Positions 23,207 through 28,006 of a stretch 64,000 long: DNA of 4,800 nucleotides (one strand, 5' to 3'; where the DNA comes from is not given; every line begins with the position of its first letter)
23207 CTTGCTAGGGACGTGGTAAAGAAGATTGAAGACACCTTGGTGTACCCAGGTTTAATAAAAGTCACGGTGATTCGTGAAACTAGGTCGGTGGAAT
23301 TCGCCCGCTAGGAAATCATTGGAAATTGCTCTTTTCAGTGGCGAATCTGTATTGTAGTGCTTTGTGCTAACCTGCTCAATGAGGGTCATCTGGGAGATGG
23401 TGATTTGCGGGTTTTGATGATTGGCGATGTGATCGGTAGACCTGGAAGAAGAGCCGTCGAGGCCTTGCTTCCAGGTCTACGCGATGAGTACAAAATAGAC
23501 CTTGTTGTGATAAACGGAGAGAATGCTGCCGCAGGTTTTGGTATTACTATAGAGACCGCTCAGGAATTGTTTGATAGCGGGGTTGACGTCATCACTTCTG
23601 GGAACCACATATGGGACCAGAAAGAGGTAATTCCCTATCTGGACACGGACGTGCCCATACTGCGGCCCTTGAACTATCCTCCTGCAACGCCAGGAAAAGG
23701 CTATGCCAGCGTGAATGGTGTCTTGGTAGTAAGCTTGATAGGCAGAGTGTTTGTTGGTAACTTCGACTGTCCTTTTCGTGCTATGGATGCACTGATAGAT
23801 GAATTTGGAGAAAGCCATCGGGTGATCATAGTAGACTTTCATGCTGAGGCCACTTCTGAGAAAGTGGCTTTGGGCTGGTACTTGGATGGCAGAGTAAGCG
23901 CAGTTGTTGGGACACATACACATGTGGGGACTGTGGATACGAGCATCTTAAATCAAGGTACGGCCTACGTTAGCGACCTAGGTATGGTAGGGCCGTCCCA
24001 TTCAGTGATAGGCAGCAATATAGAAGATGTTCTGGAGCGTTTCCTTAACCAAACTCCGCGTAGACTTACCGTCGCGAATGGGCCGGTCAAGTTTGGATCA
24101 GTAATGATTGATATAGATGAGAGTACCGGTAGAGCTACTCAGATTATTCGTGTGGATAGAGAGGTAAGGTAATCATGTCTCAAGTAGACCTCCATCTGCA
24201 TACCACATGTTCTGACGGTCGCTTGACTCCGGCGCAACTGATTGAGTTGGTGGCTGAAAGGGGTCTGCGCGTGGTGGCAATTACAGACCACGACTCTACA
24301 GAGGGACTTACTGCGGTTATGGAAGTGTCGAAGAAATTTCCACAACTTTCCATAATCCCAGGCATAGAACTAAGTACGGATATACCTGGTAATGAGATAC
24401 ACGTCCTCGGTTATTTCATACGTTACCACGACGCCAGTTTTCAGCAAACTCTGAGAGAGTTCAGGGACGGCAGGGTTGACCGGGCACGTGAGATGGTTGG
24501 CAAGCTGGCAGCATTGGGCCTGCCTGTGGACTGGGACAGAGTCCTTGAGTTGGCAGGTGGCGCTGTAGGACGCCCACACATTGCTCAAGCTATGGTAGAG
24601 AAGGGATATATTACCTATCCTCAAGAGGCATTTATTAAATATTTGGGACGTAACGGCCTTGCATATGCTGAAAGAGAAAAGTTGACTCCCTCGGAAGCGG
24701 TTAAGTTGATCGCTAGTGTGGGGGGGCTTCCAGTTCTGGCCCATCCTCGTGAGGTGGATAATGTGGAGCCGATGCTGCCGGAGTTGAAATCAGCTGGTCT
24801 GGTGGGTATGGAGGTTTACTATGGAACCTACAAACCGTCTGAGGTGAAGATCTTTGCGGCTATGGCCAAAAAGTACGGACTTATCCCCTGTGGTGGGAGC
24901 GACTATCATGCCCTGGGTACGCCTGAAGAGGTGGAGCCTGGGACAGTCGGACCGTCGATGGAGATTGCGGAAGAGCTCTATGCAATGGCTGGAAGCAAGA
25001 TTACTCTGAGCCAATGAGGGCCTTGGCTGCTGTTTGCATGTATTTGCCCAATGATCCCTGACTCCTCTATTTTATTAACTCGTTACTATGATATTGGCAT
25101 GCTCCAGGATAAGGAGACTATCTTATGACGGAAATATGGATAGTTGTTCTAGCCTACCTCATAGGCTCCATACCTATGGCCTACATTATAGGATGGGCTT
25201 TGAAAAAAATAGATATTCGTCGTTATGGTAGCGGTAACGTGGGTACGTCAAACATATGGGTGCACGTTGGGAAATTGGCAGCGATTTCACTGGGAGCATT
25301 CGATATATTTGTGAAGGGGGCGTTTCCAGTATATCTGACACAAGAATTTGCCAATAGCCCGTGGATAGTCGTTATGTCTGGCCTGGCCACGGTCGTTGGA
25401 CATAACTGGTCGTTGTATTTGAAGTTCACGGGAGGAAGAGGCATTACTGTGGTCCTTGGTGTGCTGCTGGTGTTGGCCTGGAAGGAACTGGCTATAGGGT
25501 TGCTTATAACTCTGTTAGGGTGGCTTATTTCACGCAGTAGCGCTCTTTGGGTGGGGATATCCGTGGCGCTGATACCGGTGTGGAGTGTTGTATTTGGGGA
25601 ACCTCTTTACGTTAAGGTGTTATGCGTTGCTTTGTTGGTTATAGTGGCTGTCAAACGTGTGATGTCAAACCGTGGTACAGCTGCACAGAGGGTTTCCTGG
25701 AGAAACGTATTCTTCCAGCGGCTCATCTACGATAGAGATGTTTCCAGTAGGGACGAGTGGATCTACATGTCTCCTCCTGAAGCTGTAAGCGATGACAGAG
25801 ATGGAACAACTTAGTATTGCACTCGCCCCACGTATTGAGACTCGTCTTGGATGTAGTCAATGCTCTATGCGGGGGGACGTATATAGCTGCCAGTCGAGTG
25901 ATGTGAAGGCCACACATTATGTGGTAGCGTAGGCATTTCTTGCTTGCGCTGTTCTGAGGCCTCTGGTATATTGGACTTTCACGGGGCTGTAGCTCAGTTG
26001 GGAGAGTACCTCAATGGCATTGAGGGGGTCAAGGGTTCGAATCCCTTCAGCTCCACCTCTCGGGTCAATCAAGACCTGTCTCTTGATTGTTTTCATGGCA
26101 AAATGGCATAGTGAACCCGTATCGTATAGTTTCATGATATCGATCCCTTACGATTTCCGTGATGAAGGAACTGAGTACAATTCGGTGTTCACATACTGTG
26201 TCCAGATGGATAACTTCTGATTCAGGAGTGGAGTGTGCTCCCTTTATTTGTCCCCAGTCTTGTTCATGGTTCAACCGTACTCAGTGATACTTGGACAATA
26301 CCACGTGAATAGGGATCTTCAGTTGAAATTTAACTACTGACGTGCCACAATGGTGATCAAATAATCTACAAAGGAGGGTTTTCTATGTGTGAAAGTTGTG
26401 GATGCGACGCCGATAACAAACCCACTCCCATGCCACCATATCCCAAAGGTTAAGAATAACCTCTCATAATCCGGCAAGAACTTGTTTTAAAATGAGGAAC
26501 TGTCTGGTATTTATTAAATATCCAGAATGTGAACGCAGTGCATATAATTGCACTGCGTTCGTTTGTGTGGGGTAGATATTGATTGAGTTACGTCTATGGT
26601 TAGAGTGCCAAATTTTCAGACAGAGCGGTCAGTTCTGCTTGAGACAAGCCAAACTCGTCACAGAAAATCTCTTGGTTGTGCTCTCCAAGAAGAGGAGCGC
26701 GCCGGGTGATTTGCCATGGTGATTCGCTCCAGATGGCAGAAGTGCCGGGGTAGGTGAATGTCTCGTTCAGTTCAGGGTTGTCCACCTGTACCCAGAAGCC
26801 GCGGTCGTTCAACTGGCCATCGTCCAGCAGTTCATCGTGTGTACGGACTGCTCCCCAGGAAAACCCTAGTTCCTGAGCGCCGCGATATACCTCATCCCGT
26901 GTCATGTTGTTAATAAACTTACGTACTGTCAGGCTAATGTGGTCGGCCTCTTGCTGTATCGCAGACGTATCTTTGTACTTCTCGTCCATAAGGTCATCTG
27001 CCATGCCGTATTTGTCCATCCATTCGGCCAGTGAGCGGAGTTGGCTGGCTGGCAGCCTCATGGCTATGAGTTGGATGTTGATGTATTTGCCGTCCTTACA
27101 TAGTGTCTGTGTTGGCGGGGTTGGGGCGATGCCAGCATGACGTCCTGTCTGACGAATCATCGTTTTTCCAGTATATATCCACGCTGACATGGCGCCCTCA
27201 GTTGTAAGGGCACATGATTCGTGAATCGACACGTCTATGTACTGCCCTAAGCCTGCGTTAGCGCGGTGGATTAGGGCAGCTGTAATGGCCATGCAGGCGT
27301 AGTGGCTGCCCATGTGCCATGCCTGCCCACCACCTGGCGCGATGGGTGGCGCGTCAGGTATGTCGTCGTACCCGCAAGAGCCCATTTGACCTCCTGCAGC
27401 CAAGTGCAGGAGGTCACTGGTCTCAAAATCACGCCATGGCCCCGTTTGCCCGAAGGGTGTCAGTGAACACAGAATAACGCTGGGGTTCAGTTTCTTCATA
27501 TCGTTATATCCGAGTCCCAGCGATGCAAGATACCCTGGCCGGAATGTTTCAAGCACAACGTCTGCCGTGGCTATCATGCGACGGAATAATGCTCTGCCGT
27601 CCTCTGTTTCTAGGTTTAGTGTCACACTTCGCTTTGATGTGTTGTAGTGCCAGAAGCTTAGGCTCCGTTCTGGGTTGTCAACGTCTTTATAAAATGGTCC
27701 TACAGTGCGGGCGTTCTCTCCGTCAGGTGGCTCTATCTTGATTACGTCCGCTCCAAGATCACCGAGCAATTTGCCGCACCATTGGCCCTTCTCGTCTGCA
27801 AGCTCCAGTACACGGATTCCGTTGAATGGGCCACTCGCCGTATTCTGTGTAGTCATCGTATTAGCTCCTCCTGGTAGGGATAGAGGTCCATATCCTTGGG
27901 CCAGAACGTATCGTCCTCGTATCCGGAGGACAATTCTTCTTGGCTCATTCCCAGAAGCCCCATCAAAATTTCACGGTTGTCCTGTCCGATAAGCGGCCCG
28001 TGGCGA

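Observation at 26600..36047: MarR-headed minus-strand cluster: three tandem MFS paralogs, a DUF35/thiolase-like pair, and two translationally coupled family III CoA-transferases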

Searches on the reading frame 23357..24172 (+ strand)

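Call 8: search_protein_families(library=pfam, proteins=[window:23357-24172:+])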
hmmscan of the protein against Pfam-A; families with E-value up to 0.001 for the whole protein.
window:23357-24172:+ (271 aa): 2 families
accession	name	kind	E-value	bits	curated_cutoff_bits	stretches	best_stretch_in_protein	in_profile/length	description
PF13277.11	YmdB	-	9.6e-101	336.7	27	1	20-266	1-253/253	YmdB-like protein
PF00149.33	Metallophos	-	3.9e-11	44.2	21.5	1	17-190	1-190/191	Calcineurin-like phosphoesterase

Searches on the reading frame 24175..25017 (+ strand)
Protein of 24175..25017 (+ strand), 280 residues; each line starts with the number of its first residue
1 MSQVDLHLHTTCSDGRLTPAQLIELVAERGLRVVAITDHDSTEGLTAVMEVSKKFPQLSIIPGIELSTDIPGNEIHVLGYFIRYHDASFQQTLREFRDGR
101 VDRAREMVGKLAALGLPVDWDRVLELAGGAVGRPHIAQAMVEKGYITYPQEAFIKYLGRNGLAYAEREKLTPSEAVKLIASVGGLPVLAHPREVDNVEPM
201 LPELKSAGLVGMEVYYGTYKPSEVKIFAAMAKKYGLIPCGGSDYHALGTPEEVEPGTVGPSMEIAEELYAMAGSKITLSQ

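Call 8: search_protein_families(library=pfam, proteins=[window:24175-25017:+])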
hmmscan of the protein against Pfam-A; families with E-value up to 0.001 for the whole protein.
window:24175-25017:+ (280 aa): 1 family
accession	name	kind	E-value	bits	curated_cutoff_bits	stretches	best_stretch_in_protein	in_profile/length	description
PF02811.25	PHP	-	2.1e-09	38.4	26.4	1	5-71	1-67/164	PHP domain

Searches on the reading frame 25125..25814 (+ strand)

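Call 8: search_protein_families(library=pfam, proteins=[window:25125-25814:+])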
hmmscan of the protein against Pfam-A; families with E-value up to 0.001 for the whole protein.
window:25125-25814:+ (229 aa): 1 family
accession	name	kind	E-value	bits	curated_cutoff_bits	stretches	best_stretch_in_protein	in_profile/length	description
PF02660.20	G3P_acyltransf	-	3.6e-34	118.7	24.1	1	9-176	1-157/164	Glycerol-3-phosphate acyltransferase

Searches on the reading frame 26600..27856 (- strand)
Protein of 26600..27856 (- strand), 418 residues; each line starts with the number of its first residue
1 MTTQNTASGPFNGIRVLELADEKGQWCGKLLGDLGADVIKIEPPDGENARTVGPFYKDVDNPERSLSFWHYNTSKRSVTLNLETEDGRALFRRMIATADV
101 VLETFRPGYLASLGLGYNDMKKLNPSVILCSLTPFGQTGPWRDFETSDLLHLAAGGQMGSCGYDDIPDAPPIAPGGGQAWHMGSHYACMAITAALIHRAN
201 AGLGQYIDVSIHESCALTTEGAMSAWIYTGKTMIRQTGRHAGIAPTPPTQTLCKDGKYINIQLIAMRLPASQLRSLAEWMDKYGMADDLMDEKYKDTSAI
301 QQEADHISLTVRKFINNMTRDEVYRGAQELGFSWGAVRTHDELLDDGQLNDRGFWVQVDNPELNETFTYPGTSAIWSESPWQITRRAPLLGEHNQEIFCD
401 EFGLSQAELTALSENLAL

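Call 4: search_protein_families(library=pfam, proteins=[window:26600-27856:-])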
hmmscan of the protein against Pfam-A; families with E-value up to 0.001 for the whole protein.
window:26600-27856:- (418 aa): 1 family
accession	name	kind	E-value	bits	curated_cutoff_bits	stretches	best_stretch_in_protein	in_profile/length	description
PF02515.22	CoA_transf_3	-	9.3e-83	278.8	23.3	1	12-394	2-366/366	CoA-transferase family III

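Call 5: search_protein_families(library=ncbifam, proteins=[window:26600-27856:-])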
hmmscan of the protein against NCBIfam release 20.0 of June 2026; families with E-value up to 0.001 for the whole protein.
window:26600-27856:- (418 aa): 7 families
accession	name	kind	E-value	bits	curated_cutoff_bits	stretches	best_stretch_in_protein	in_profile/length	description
NF052585.1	SucGlutTfsCaiB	equivalog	2.3e-58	197.7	750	1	6-399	3-386/394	succinate--glutarate CoA-transferase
NF041294.1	Scnl_mescCoAtase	equivalog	1.7e-52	178.9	700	1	12-398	5-380/381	succinyl-CoA:mesaconate CoA-transferase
NF003809.0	PRK05398.1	subfamily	6.4e-48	163.3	442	2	9-214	3-203/416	formyl-CoA transferase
TIGR03253.1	oxalate_frc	equivalog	1.2e-47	162.5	504.2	2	10-213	3-201/416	formyl-CoA transferase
NF008511.0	PRK11430.1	equivalog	3.6e-43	148.1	522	1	3-247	2-240/381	CoA:oxalate CoA-transferase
NF002914.1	PRK03525.1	equivalog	1e-24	87.2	413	1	5-414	4-393/400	L-carnitine CoA-transferase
TIGR04253.1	mesacon_CoA_iso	equivalog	3e-12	46.2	725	1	12-413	4-395/403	2-methylfumaryl-CoA isomerase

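Call 11: search_solved_structures(query=window:26600-27856:-, max_evalue=1e-10, show_alignments=1)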
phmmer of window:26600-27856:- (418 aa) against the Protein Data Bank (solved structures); distinct sequences matched with E-value up to 1e-10: 32.
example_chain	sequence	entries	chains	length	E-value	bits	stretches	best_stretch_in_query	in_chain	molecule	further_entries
9fn0_A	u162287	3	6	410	7.1e-60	206.1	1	11-409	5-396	Subunit of Benzylsuccinate CoA-transferase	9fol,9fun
4ed9_A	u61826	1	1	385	3.4e-50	174.2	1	8-397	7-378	CAIB/BAIF family protein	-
4hl6_A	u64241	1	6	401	3e-37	131.6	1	3-248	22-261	Uncharacterized protein YfdE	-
9br6_A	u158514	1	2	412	2.1e-34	122.2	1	9-399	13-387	Succinate--hydroxymethylglutarate CoA-transferase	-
9br7_A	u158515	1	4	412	4.2e-34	121.2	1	9-399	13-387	Succinate--hydroxymethylglutarate CoA-transferase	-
10uh_A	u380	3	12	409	8.2e-31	110.3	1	10-409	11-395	Formyl-coenzyme a transferase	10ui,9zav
5yiy_A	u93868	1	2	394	1.6e-30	109.3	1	3-214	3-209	CoA transferase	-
5yit_A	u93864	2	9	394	3.4e-30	108.3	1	3-214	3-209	CoA transferase III | Uncharacterized protein Rv3272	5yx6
1pt5_A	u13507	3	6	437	5.7e-30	107.6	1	7-214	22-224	Hypothetical protein yfdW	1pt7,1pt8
1pqy_A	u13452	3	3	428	5.8e-30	107.5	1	8-214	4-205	Hypothetical protein yfdW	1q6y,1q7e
2vjp_A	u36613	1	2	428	9.3e-30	106.9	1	9-214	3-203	FORMYL-COENZYME A TRANSFERASE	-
2vjn_A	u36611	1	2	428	1.2e-29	106.5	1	9-214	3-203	FORMYL-COENZYME A TRANSFERASE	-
1vgq_A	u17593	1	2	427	1.7e-29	106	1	10-214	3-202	Formyl-coenzyme A transferase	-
2vjm_B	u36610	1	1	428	2.3e-29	105.6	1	9-214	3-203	FORMYL-COENZYME A TRANSFERASE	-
1p5h_A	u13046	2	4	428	2.4e-29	105.5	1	9-214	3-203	Formyl-coenzyme A transferase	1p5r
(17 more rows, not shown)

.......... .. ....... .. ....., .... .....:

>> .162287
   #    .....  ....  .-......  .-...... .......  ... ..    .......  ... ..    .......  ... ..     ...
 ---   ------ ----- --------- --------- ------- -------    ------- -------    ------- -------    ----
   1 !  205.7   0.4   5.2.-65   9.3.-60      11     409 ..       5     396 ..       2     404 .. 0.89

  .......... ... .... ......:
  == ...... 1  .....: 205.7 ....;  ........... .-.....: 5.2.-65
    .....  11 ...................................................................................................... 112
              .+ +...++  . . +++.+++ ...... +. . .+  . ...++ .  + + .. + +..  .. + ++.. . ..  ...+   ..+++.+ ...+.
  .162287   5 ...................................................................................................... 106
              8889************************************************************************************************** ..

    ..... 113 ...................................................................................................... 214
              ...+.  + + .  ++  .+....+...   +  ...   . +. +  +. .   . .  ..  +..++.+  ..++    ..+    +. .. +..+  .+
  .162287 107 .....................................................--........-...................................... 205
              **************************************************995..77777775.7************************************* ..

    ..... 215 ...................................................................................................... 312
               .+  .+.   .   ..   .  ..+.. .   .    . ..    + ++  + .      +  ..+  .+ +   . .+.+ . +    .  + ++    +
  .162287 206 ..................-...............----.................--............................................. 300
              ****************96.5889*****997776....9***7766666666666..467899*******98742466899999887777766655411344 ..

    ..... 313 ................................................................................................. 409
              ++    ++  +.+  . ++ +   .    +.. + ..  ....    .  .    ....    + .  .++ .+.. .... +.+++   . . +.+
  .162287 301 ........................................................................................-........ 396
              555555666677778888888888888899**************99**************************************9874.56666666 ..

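Call 48: search_solved_structures(query=window:26600-27856:-, max_evalue=1e-30, show_alignments=5)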
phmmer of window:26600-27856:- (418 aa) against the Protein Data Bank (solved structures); distinct sequences matched with E-value up to 1e-30: 6.
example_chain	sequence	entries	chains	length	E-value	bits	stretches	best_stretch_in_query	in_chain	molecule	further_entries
9fn0_A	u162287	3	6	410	7.1e-60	206.1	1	11-409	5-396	Subunit of Benzylsuccinate CoA-transferase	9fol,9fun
4ed9_A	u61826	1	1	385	3.4e-50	174.2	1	8-397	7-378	CAIB/BAIF family protein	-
4hl6_A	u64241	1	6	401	3e-37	131.6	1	3-248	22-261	Uncharacterized protein YfdE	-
9br6_A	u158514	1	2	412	2.1e-34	122.2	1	9-399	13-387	Succinate--hydroxymethylglutarate CoA-transferase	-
9br7_A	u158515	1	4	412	4.2e-34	121.2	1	9-399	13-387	Succinate--hydroxymethylglutarate CoA-transferase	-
10uh_A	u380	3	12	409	8.2e-31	110.3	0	10-409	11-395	Formyl-coenzyme a transferase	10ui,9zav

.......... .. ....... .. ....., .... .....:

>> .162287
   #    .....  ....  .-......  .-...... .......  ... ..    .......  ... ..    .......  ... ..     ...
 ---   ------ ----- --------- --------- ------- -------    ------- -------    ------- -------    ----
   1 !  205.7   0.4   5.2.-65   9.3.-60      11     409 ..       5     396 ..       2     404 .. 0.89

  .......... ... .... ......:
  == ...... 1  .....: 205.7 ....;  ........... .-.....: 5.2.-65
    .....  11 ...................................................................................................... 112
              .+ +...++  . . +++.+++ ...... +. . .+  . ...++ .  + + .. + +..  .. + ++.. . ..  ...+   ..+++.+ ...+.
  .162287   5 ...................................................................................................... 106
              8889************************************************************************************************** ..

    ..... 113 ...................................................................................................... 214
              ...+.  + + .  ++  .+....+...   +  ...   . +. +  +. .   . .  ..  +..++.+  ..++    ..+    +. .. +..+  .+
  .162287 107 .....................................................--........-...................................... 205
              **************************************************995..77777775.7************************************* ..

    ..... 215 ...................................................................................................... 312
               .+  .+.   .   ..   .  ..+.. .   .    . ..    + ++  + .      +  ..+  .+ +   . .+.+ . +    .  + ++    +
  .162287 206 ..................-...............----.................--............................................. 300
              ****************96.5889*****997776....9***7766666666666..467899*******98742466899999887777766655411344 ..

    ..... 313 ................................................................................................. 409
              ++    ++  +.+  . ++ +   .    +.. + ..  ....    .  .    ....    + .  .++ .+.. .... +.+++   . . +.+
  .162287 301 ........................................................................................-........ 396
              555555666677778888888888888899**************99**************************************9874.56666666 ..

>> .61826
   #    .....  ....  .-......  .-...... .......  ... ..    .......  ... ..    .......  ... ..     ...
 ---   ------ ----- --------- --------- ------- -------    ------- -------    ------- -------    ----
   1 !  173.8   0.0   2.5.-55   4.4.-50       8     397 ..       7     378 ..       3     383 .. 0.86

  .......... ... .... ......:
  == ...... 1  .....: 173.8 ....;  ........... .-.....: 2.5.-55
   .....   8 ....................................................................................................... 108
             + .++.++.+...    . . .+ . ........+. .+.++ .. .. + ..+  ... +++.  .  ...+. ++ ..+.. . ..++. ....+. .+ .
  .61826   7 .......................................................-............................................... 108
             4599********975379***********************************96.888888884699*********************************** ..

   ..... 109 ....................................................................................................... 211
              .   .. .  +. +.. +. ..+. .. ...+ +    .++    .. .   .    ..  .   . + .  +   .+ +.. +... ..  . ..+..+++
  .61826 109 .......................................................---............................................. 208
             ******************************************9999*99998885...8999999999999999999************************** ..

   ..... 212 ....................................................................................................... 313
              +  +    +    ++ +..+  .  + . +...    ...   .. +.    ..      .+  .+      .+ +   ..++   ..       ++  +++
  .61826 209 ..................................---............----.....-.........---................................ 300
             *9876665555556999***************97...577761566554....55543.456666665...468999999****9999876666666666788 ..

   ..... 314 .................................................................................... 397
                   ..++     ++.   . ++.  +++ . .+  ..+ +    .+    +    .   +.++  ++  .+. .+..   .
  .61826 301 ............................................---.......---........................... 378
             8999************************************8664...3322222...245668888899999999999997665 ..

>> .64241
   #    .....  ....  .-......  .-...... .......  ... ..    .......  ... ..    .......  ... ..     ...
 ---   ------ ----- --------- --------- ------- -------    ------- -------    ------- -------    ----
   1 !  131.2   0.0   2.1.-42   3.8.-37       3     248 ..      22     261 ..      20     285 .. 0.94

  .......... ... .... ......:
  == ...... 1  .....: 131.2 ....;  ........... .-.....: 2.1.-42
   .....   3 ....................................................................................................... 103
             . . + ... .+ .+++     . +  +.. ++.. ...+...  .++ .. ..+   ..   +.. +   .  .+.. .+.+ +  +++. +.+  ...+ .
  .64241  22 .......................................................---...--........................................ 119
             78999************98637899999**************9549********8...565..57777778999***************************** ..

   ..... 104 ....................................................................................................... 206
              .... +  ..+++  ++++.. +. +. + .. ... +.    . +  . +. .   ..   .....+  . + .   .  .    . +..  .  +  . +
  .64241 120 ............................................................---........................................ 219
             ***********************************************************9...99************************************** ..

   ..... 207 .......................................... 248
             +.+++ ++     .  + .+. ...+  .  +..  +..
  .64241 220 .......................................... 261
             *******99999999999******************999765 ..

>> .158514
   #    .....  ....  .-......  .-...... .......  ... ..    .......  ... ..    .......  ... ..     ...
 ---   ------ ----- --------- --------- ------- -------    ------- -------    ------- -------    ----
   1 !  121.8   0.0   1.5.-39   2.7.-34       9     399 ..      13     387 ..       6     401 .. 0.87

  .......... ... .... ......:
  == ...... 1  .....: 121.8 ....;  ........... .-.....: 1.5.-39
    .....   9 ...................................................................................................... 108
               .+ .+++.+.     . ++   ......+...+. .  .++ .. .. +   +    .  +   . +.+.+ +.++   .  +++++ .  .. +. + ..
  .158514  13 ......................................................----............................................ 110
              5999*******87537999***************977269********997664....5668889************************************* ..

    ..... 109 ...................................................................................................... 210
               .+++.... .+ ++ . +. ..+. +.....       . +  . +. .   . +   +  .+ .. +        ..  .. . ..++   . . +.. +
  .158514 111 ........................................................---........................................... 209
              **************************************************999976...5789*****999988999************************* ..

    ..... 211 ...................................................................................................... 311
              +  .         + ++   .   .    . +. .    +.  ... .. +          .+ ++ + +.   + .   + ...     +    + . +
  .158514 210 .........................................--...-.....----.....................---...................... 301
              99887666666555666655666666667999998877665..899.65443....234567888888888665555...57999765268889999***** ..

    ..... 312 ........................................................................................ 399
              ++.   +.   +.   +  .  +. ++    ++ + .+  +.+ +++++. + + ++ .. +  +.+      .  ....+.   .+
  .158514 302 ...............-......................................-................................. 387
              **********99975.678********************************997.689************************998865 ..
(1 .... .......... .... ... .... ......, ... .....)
